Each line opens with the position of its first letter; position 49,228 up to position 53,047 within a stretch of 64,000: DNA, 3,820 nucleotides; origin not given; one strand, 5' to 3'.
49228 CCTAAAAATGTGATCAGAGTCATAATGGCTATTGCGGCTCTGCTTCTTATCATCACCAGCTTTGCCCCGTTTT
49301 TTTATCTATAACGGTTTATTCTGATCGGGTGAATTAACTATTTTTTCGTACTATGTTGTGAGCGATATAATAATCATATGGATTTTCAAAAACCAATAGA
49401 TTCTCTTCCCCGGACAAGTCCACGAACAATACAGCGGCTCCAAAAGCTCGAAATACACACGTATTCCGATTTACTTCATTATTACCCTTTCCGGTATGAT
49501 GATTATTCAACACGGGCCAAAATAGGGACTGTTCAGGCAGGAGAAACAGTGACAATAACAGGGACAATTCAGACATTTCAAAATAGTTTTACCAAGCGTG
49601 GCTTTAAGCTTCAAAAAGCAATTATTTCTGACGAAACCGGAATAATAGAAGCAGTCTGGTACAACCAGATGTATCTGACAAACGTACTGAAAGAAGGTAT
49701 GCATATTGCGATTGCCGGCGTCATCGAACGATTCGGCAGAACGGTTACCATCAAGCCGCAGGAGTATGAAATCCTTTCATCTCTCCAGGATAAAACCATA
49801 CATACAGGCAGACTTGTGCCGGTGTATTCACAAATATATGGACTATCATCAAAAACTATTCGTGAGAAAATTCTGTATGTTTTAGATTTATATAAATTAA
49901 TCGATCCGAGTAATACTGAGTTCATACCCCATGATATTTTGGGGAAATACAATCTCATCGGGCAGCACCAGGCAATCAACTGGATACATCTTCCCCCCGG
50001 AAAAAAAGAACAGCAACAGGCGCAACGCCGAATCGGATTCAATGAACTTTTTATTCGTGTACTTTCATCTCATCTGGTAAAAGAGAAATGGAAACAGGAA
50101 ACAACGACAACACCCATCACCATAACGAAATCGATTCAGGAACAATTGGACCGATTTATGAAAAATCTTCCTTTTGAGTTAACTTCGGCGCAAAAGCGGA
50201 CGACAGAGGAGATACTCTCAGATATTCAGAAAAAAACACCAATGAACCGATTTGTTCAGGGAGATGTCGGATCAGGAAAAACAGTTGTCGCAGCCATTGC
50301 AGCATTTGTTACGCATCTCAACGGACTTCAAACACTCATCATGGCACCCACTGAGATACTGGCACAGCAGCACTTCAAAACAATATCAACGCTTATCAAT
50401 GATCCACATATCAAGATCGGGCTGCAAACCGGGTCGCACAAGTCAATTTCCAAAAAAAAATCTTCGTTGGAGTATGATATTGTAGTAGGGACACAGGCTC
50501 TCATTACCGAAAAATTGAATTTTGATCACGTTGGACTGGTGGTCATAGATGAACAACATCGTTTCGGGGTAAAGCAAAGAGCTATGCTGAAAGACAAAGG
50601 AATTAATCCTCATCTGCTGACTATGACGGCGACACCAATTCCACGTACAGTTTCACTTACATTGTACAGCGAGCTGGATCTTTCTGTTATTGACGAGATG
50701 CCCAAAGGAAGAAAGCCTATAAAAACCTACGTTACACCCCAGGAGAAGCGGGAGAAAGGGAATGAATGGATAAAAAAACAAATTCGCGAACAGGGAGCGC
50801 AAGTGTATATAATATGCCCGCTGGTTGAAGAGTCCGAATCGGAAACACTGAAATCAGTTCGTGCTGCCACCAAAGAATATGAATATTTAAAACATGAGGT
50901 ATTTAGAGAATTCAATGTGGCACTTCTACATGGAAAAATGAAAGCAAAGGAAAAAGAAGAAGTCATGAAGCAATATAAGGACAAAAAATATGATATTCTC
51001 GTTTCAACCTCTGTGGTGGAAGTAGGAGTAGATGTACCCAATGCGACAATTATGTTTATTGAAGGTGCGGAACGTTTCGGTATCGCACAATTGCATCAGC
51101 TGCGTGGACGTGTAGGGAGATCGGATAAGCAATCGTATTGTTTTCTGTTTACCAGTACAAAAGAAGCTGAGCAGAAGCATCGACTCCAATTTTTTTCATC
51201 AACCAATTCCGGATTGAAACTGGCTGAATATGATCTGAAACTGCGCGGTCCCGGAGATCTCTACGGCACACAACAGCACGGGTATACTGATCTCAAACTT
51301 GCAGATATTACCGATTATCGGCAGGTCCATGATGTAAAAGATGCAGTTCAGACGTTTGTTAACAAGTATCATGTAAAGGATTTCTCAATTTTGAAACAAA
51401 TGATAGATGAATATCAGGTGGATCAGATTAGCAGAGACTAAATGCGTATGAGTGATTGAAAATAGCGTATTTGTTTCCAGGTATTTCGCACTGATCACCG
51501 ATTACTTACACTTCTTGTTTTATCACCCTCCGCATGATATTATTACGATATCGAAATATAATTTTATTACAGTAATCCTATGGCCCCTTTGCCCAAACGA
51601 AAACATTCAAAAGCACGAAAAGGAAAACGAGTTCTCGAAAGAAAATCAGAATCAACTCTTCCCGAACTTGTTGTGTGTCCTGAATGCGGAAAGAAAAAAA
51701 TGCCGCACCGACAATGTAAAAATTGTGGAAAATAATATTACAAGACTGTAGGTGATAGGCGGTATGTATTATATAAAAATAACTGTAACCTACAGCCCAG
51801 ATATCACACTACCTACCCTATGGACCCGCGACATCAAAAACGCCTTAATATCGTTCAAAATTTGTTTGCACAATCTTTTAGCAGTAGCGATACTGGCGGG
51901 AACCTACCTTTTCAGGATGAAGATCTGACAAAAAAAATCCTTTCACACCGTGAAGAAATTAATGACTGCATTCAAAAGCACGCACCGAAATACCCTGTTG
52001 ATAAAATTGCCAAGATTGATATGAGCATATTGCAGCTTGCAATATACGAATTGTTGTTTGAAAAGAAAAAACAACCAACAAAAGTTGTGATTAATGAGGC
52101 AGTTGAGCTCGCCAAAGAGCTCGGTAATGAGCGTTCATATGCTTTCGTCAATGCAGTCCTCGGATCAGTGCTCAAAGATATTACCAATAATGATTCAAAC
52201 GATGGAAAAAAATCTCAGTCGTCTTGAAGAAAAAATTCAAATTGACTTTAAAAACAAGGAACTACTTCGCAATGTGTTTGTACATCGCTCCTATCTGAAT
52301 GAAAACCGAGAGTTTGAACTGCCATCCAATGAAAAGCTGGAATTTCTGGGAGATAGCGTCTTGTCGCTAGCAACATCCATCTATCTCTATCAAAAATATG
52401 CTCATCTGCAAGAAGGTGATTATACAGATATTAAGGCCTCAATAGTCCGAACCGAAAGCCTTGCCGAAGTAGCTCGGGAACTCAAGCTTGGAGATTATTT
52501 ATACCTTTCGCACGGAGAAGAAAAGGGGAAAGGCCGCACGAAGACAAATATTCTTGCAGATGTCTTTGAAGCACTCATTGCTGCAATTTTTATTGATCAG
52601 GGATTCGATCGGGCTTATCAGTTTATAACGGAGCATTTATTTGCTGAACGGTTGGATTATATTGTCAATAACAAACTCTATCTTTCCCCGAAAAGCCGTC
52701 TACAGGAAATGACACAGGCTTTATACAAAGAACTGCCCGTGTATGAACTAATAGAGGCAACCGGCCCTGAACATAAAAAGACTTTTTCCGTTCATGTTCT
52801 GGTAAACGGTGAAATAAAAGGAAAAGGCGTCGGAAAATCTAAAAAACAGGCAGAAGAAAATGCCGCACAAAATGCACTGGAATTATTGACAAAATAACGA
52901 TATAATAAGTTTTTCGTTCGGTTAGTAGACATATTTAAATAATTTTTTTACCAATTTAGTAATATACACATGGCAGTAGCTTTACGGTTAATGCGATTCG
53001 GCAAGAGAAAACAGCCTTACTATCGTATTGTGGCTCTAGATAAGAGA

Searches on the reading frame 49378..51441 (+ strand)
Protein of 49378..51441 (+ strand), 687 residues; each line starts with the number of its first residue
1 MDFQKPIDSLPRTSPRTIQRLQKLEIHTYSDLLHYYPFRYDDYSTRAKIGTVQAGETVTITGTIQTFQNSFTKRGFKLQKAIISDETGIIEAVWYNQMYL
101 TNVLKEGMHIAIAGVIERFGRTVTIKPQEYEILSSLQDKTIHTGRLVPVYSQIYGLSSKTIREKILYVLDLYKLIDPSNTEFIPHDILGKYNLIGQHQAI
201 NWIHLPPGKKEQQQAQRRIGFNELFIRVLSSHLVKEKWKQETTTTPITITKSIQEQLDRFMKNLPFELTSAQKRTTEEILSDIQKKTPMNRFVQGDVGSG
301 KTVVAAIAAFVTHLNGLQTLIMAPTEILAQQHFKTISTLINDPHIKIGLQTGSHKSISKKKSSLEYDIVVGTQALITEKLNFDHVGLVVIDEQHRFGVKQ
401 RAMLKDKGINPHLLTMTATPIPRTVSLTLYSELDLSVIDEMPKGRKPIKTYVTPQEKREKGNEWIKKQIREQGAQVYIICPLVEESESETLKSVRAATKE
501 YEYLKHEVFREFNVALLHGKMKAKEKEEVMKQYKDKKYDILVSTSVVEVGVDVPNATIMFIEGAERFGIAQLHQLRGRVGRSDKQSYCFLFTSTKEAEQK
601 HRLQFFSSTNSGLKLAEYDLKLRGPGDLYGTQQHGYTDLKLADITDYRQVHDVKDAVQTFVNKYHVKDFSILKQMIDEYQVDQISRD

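Call 72: search_protein_families(library=pfam, proteins=[window:49378-51441:+], max_evalue=0.0001)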
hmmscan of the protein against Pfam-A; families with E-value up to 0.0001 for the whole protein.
window:49378-51441:+ (687 aa): 8 families
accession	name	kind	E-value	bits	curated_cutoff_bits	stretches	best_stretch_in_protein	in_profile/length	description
PF00270.35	DEAD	-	5e-24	85.3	26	1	270-425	2-164/167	DEAD/DEAH box helicase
PF00271.37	Helicase_C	-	3.1e-21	76.1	23.5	1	465-582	6-109/110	Helicase conserved C-terminal domain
PF17191.10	RecG_wedge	-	4.4e-19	69.1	23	1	18-163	13-153/162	RecG wedge domain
PF04851.21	ResIII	-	2.3e-14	54.1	22.5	1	266-420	2-162/164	Type III restriction enzyme, res subunit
PF19833.4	RecG_dom3_C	-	2.5e-11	43.9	26.8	1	609-662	1-56/87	ATP-dependent DNA helicase RecG, domain 3, C-terminal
PF01336.31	tRNA_anti-codon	-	9.4e-09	35.5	27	1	58-133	1-75/75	OB-fold nucleic acid binding domain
PF22590.2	Cas3-like_C_2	-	9.8e-09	35.9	27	1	492-583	10-105/106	CRISPR-associated nuclease/helicase Cas3, C-terminal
PF07517.20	SecA_DEAD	-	4.3e-05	23.4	24.6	1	296-385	98-182/290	SecA DEAD-like domain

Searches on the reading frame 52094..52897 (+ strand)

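Call 72: search_protein_families(library=pfam, proteins=[window:52094-52897:+], max_evalue=0.0001)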
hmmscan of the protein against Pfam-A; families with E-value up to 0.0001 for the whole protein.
window:52094-52897:+ (267 aa): 6 families
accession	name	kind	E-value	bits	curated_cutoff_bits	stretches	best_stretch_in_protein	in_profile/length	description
PF14622.11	Ribonucleas_3_3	-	6.2e-39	133.5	35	1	54-184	1-126/128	Ribonuclease-III-like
PF00636.31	Ribonuclease_3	-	3.8e-26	92.3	27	1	80-170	1-102/102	Ribonuclease III domain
PF00035.32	dsrm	-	9.6e-17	61.8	23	1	199-265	1-66/66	Double-stranded RNA binding motif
PF22935.1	RM44_endonuclase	-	7.9e-07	29.7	27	1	48-165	13-139/139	Large ribosomal subunit protein mL44, endonuclease domain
PF24995.1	DSRM_2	-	4.6e-06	27.4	27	1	222-266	36-78/79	dsRNA binding domain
PF14709.13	DND1_DSRM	-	2e-05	25.2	25.7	1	198-265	2-79/80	double strand RNA binding domain from DEAD END PROTEIN 1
